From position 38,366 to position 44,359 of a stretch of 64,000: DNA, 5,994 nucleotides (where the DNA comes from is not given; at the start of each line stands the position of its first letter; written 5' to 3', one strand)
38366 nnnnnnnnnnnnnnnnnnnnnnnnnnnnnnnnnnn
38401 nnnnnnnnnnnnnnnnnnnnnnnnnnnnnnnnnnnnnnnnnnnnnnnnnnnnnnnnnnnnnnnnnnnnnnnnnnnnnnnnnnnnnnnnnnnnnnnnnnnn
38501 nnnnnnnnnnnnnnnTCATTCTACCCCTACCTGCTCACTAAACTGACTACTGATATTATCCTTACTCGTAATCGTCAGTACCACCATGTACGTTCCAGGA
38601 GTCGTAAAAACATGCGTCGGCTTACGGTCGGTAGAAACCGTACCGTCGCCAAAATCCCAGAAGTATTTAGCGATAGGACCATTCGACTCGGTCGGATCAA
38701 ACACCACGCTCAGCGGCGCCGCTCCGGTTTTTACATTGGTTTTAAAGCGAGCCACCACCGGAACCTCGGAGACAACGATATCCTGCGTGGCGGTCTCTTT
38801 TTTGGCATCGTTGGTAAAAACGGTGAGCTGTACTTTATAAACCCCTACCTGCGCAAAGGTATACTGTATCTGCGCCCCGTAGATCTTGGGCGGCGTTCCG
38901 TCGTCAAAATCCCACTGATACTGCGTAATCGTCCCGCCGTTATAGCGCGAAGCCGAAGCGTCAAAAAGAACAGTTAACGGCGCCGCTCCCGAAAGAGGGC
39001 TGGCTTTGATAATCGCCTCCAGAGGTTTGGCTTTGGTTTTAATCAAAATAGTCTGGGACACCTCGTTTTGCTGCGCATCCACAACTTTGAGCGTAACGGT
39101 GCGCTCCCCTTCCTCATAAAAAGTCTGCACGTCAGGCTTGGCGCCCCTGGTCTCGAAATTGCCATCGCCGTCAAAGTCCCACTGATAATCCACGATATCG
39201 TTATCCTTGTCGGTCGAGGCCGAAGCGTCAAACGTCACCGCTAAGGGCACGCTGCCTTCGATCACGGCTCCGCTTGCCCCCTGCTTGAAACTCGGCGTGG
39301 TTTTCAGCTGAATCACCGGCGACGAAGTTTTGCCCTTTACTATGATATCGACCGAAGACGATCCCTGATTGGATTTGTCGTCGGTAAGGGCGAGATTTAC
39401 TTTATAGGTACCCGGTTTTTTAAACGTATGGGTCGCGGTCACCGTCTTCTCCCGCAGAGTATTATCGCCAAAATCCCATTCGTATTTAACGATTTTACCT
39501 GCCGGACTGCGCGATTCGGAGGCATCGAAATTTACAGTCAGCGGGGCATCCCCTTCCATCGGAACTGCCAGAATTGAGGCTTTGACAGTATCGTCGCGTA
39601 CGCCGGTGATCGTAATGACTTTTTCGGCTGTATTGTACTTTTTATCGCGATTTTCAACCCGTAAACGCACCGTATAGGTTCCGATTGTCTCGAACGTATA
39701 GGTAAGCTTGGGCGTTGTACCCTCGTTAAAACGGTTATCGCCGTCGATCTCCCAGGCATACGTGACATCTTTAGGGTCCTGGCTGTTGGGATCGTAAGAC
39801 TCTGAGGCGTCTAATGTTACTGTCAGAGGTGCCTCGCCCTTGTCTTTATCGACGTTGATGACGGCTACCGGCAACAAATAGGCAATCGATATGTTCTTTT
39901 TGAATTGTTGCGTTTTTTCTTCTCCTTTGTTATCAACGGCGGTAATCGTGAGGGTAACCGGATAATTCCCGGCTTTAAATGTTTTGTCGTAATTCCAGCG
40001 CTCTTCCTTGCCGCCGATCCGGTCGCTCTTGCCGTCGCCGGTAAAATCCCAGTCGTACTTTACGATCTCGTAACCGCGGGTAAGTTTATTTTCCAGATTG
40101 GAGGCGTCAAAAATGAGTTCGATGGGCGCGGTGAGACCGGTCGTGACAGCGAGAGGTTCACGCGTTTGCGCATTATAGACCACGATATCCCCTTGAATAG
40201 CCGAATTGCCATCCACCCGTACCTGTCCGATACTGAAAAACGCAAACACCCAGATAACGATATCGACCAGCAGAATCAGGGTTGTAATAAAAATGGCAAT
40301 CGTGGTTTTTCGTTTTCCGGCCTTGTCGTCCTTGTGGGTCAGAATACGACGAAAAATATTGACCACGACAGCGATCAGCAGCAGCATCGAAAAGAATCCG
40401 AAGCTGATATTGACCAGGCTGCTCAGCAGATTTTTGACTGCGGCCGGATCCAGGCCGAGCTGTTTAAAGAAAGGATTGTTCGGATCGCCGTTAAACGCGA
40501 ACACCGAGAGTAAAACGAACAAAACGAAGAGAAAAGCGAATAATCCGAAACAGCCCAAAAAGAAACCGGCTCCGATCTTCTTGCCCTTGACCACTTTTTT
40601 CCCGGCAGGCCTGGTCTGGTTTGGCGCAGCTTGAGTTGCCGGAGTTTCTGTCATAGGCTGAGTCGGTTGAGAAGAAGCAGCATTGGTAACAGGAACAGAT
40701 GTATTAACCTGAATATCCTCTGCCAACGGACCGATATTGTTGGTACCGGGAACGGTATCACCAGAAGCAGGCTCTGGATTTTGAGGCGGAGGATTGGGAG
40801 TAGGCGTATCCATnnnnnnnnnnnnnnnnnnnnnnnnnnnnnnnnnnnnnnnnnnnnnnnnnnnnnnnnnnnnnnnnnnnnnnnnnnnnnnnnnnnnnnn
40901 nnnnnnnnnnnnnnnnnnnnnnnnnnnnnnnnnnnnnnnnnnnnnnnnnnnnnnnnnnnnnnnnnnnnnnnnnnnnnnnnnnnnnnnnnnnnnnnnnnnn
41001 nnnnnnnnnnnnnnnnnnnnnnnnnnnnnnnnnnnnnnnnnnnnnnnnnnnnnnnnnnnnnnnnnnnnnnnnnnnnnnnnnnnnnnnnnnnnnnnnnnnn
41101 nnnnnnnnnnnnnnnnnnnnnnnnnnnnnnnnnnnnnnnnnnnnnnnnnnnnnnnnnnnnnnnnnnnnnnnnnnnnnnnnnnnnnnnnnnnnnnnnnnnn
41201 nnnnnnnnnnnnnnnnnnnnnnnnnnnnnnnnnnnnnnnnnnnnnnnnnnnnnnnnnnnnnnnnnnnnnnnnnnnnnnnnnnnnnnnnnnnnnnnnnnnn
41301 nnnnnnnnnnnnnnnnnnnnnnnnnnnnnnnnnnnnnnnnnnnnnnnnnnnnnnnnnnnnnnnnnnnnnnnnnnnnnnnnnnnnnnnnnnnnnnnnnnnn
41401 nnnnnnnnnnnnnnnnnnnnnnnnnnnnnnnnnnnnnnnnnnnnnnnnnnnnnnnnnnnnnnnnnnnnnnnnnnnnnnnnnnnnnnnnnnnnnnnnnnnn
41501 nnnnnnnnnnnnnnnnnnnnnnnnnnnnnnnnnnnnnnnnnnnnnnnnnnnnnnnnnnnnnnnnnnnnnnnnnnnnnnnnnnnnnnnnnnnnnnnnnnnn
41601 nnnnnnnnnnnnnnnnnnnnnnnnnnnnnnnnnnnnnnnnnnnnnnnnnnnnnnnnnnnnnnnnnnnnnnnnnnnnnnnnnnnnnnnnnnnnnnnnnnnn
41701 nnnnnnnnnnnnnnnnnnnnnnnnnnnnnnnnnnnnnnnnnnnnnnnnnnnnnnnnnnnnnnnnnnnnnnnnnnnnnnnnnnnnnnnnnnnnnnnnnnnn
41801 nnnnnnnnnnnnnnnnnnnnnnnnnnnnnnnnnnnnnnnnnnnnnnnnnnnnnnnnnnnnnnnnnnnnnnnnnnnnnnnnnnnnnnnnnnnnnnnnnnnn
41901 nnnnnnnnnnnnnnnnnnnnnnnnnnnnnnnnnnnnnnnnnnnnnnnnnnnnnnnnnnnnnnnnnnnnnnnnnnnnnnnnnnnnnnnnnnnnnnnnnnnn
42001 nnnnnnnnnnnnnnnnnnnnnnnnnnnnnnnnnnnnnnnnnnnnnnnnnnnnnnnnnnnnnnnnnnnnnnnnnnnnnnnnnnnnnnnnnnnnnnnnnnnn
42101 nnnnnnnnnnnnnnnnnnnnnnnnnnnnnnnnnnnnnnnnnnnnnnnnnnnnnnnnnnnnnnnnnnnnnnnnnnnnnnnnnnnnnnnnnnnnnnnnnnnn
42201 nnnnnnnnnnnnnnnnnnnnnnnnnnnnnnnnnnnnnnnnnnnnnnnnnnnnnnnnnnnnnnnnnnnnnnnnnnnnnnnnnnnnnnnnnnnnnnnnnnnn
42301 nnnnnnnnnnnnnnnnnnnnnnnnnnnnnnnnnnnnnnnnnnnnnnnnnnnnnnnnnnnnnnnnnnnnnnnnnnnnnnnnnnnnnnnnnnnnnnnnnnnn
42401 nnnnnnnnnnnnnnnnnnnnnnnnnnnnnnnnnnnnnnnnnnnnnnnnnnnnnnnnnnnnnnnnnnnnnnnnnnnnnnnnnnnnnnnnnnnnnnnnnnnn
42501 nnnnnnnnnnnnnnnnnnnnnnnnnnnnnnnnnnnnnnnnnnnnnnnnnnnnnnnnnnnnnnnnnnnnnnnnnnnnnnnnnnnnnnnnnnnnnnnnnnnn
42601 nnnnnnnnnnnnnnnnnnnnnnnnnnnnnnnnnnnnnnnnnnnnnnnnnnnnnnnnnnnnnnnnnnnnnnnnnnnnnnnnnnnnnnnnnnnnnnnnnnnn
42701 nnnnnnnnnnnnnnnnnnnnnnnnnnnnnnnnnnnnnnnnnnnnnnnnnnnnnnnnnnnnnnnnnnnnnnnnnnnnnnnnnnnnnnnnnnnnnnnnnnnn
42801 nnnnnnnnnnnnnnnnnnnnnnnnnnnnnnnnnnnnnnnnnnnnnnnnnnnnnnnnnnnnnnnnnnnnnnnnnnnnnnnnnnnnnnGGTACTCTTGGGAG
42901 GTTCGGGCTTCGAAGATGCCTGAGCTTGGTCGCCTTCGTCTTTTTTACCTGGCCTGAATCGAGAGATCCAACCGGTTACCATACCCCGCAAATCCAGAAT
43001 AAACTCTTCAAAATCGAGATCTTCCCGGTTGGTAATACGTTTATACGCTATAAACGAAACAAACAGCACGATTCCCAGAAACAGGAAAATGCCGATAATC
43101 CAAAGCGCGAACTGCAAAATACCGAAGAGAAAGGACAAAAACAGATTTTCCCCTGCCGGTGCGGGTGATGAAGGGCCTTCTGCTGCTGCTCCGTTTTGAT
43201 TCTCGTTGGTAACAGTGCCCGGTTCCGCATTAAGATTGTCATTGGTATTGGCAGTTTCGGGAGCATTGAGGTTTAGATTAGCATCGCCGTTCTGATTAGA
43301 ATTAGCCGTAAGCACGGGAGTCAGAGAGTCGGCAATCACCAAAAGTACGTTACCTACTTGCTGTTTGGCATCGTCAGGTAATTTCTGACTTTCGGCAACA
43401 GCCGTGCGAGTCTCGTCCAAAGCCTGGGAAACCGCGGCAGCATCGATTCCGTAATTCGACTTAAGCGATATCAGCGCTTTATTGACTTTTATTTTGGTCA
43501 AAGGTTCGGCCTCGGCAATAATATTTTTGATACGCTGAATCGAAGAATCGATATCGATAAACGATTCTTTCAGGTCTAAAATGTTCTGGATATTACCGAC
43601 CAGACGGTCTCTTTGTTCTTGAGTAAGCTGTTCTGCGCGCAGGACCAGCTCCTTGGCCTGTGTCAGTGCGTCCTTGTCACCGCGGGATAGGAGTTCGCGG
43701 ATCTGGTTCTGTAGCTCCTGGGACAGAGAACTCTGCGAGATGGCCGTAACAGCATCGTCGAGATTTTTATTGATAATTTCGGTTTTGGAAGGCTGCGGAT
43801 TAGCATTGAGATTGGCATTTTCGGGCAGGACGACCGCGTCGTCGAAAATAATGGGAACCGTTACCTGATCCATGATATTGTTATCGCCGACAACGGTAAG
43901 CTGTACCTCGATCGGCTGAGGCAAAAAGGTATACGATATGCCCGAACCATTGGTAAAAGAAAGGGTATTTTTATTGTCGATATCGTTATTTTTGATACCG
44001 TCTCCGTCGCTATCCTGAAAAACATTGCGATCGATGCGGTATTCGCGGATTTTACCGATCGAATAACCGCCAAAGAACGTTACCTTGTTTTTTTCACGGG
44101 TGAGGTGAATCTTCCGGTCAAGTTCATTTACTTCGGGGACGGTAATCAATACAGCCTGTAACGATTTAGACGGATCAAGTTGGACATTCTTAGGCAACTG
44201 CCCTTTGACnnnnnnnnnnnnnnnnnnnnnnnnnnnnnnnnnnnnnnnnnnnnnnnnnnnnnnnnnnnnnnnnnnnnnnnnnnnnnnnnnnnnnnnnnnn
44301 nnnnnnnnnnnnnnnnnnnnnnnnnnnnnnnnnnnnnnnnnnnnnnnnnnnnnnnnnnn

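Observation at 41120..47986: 2288-aa chimera: a pilin-like membrane hairpin fused to a PKD-array adhesin, a second anchor and a ~640-aa disordered tail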

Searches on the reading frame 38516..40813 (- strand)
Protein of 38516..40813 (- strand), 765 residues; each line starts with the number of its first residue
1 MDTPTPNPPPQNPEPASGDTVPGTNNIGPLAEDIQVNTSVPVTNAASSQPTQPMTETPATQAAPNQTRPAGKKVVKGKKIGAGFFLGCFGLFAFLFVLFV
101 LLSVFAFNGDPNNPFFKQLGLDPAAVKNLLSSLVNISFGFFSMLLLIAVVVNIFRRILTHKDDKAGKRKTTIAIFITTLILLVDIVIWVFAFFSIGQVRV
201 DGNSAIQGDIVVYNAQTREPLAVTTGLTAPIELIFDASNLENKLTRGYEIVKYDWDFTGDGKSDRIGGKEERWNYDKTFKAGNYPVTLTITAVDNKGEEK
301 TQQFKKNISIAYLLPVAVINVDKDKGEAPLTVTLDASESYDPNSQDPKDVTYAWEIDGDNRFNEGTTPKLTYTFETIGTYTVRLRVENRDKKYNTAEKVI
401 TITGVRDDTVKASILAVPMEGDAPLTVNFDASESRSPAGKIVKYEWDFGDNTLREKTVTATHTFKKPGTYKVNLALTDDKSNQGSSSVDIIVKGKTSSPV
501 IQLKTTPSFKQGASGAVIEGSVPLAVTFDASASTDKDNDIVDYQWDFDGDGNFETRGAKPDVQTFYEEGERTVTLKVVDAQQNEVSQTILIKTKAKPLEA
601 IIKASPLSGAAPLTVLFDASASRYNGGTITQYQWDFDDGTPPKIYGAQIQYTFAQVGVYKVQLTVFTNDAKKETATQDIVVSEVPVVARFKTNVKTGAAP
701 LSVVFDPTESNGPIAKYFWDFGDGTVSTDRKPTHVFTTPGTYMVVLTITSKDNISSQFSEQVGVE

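Call 8: search_protein_families(library=pfam, proteins=[window:38516-40813:-], max_evalue=0.01)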
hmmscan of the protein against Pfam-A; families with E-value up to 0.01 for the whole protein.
window:38516-40813:- (765 aa): 9 families
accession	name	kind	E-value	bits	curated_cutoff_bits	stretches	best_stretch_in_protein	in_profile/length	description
PF18911.6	PKD_4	-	9.3e-77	253.6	27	6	421-489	14-81/85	PKD domain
PF00801.26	PKD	-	1.2e-53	179.4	23.5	5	423-485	13-74/80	PKD domain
PF22352.2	K319L-like_PKD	-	4.4e-22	78.3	27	4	426-492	13-84/84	K319L-like, PKD domain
PF16820.11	PKD_3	-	9.1e-11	41.9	26.3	1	340-388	23-68/68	PKD-like domain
PF21027.3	Sde0182_C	-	3.8e-08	34.2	27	0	526-580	2-52/83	Cellulose-binding protein Sde0182, C-terminal domain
PF02010.21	REJ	-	3e-07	29.8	25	1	278-486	49-286/452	REJ domain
PF07495.19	Y_Y_Y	-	3e-06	27.4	26.6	1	344-403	2-63/65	Y_Y_Y domain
PF18981.6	InlK_D3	-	6.6e-06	26.6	25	0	463-492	45-73/75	Internalin K domain (D3/D4)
PF20479.3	TMEM128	-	0.0083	17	23.9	0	93-195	9-101/124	TMEM128 protein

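Call 59: search_protein_families(library=ncbifam, proteins=[window:38516-40813:-], max_evalue=0.01)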
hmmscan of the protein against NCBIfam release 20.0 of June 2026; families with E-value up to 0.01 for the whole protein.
window:38516-40813:- (765 aa): 5 families
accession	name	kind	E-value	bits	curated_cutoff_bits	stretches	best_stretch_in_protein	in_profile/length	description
TIGR00864.1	PCC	subfamily_domain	1.6e-23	81.2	1861.4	3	252-432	1339-1505/2700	polycystin cation channel protein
TIGR03769.1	P_ac_wall_RPT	domain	3e-07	30.9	30.9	0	463-484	8-29/41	TIGR03769 domain-containing protein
NF058578.1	CPR_pilus_PamR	equivalog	0.0011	17.9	300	1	454-497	200-243/297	pilus system RbmA-like protein PamR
NF038134.1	choice_anch_M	domain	0.004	17.2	55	0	461-484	148-170/184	choice-of-anchor M domain-containing protein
NF038127.1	FDP_fam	subfamily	0.0059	17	29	0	525-679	3-121/150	DVUA0089 family protein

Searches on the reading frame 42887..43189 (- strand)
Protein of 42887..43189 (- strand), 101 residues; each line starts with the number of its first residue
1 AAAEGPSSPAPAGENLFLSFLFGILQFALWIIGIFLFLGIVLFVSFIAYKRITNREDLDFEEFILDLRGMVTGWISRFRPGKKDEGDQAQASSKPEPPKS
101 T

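Call 55: find_related_loci(query=A3, collection=metagenome_contigs, flank=10000)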
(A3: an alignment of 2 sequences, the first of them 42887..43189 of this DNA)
Query A3 (101 aa) in metagenome_contigs; peptide patterns used: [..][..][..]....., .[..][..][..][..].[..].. (x = any residue, [..] = any of these).
581 stretches matched a pattern, but none encodes a relative of the query by tblastn (E <= 1e-3).

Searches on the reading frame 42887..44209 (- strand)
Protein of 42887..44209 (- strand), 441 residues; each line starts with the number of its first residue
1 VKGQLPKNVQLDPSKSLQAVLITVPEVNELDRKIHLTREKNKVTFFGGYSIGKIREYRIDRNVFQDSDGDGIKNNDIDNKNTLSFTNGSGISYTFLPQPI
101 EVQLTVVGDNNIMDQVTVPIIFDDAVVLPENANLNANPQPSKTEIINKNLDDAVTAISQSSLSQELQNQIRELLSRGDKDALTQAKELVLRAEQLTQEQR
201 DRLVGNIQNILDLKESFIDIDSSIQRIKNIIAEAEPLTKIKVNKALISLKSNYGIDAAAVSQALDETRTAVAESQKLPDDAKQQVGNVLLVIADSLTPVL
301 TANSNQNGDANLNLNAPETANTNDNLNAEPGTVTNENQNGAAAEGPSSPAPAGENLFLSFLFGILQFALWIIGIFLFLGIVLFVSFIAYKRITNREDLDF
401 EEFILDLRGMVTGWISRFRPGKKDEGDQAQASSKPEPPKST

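Call 78: predict_structure(protein=window:42887-44209:-)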
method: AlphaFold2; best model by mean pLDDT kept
length: 441 residues; sequences in the alignment: 1
mean_pLDDT: 58.6   pTM: 0.31
mean pLDDT of the five models: 58.6, 58.2, 54.2, 52.6, 46.3
residues with pLDDT >= 90: 30; 70-90: 146; 50-70: 55; < 50: 210
segments of 3 or more residues with pLDDT < 50: 1-141, 297-351, 429-431, 433-437, 439-441
pLDDT, mean of each block of 10 residues (from residue 1): 29 34 40 38 38 39 39 39 40 40 40 38 33 33 64 84 89 82 89 86 82 64 80 86 80 61 77 82 64 51 34 29 32 31 37 63 90 91 90 87 84 73 50 46 41
secondary structure, 60 per line:
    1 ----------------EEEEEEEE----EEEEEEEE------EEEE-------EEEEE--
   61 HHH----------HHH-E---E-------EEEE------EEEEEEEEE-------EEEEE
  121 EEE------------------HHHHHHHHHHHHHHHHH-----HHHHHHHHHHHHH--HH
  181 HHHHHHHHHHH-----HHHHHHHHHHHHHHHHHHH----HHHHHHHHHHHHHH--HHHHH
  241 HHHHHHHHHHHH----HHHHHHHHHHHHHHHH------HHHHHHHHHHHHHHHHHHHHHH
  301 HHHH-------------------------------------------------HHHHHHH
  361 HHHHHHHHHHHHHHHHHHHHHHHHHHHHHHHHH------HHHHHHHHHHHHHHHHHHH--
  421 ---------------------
elements in order: E17-24 E29-36 E43-46 E54-58 E90-93 E100-108 E116-123 H142-158 H164-176 H179-191 H197-215 H220-233 H236-252 H257-272 H279-304 H354-393 H400-418
